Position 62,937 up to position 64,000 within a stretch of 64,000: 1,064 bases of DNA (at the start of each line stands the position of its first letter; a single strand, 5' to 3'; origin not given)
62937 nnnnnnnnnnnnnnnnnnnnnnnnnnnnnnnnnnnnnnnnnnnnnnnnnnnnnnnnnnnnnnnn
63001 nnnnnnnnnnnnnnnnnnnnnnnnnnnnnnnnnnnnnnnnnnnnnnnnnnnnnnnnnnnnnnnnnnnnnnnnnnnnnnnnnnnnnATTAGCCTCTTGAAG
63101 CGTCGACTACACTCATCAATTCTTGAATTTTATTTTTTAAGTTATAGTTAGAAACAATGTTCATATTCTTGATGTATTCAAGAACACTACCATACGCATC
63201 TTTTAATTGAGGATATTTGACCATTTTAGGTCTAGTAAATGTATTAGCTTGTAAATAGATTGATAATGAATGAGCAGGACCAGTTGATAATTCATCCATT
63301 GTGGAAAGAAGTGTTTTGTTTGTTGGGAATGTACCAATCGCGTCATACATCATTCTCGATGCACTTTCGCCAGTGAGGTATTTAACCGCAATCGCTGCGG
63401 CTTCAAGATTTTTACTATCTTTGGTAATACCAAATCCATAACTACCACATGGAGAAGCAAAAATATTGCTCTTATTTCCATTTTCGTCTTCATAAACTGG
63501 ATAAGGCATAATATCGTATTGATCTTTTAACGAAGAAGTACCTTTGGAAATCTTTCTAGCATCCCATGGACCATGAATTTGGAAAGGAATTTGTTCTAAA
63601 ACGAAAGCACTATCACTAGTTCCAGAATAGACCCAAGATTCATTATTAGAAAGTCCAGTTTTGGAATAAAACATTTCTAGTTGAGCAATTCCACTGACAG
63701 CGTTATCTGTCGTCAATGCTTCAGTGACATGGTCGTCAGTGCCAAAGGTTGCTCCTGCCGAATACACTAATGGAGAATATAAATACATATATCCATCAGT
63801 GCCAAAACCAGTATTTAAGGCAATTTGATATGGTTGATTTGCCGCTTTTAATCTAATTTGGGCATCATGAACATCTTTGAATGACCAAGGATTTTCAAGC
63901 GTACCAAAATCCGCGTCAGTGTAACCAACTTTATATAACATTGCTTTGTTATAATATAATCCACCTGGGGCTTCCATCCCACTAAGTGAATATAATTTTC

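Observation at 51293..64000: Gram-positive fructan utilisation locus with three GH32 enzymes and surface proteins built from a repeated CBM-like module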

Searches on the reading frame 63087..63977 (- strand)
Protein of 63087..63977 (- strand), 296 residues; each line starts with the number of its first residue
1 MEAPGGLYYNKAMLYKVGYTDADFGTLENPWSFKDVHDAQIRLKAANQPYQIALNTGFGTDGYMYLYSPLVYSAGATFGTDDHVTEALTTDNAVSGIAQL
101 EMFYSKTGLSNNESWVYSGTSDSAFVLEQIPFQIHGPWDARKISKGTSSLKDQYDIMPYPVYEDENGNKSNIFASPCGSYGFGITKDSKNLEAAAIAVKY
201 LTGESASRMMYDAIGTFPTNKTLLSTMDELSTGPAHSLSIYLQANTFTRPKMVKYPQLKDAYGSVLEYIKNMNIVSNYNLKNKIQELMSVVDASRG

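Call 4: search_protein_families(library=pfam, proteins=[window:63087-63977:-], max_evalue=0.1)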
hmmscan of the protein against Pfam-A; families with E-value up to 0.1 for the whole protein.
window:63087-63977:- (296 aa): 2 families
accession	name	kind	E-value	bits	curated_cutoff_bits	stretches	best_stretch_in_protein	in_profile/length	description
PF01547.30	SBP_bac_1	-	4.3e-16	60.2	26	1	4-205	111-304/307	Bacterial extracellular solute-binding protein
PF13416.11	SBP_bac_8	-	8e-09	36.1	27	1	2-225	92-267/279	Bacterial extracellular solute-binding protein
